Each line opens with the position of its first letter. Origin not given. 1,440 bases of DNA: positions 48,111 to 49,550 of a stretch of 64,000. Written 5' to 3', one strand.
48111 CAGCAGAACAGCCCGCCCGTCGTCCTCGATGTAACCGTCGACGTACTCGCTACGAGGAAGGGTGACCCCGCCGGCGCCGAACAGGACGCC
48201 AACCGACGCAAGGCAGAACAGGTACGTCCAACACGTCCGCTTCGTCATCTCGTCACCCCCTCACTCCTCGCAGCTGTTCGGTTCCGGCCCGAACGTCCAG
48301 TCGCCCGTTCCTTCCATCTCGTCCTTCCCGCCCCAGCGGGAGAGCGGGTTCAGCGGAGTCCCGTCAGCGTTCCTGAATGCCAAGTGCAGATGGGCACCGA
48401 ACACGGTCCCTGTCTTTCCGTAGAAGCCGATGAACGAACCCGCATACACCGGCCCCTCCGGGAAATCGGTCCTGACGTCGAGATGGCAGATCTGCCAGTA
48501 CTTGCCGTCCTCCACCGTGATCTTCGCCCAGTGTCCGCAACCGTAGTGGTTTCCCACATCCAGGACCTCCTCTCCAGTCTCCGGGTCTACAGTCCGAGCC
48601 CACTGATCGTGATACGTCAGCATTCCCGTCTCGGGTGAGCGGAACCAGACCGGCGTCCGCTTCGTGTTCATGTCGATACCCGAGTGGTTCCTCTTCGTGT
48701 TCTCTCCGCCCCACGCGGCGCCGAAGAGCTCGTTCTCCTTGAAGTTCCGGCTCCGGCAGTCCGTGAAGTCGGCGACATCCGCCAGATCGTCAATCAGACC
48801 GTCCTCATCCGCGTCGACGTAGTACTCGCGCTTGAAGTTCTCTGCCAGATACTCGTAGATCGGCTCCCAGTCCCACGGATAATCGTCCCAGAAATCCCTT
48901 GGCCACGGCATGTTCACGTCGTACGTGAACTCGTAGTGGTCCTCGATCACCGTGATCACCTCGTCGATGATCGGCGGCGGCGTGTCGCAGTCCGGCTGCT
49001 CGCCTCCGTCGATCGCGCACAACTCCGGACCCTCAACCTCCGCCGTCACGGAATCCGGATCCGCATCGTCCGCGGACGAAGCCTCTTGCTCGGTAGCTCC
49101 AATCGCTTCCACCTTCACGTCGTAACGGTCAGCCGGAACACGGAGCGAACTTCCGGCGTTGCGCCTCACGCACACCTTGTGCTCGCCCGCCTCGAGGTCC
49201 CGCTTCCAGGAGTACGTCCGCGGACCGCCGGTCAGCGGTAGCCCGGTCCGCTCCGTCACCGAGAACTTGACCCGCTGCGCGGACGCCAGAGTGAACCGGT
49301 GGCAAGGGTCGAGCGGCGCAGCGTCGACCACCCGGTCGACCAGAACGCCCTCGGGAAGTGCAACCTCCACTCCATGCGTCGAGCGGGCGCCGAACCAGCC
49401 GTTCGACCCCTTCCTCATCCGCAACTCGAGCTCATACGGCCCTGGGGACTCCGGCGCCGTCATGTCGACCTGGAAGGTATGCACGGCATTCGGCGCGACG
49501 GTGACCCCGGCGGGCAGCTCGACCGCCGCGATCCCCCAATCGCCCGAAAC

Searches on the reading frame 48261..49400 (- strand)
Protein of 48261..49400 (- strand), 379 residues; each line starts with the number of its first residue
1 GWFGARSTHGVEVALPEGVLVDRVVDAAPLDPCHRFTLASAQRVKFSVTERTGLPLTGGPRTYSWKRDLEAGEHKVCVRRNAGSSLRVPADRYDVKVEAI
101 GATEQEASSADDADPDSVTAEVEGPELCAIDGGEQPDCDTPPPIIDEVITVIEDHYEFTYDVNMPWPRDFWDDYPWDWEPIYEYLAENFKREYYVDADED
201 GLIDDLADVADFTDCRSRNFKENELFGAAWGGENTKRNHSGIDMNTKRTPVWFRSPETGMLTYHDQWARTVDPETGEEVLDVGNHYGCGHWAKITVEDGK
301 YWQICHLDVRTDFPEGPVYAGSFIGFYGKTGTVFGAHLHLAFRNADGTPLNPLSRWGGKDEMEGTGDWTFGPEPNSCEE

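Call 14: find_homologous_proteins(query=window:48261-49400:-)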
Query window:48261-49400:-: 3377 candidates shared short words with the query, none scored E <= 0.001.
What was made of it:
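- Tried and rejected: The same search with the peptidase C-terminus returned nothing (call 14).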

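Call 24: search_protein_representatives(protein=window:48264-49358:-)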
Query: 365 residues. Proteins with E-value up to 0.001 (for the whole library): 108; up to 1e-10: 4; up to 1e-30: 1. The best 108 are listed.
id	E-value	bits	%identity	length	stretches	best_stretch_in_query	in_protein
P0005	5.2e-259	875.3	100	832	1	1-365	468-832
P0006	3.9e-28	115.0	48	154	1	205-365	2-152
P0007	5.9e-18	81.4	51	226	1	272-365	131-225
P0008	2.1e-15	73.0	38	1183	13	41-106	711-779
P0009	1.4e-10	57.2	44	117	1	277-365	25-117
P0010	2.9e-09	52.8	32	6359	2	269-344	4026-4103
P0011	7.5e-08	48.2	49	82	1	290-365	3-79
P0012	1.4e-07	47.3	40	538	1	272-348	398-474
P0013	2.3e-07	46.6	38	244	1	182-334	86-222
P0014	2.4e-07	46.5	35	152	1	272-363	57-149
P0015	2.6e-07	46.4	39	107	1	286-365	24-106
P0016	3.8e-07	45.9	39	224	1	273-349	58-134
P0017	1.1e-06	44.4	33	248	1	182-331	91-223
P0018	1.1e-06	44.4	28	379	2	257-339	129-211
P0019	1.1e-06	44.4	45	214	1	275-340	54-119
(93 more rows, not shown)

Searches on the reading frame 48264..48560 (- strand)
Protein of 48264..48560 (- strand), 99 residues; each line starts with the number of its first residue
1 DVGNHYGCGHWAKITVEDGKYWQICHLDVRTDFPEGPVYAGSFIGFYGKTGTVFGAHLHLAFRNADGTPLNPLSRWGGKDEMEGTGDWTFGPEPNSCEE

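Call 51: find_related_loci(query=A3, collection=genome_contigs, flank=6000)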
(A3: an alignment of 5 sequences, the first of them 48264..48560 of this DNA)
Query A3 (99 aa) in genome_contigs; peptide patterns used: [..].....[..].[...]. (x = any residue, [..] = any of these).
4 stretches matched a pattern; 3 encode a relative of the query (tblastn E <= 1e-3); 3 distinct loci.
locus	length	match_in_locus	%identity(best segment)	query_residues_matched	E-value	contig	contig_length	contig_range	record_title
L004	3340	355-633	50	7-99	2e-24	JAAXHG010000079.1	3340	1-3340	MAG: Vicinamibacteraceae bacterium isolate Plut_88883 unfiltered_Plut_88883_genomic_contig_1038856, whole genome shotgun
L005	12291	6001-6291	47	7-99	2e-20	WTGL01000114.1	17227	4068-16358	MAG: Acidobacteria bacterium isolate CO36388bin_1 NODE_876_length_17227_cov_72.909154, whole genome shotgun sequence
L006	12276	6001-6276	42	12-99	2e-17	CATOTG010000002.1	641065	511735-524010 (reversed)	MAG: uncultured Thermoanaerobaculia bacterium isolate 2de50437-b26d-4e32-99b7-ac34be852a58 genome assembly, contig: cont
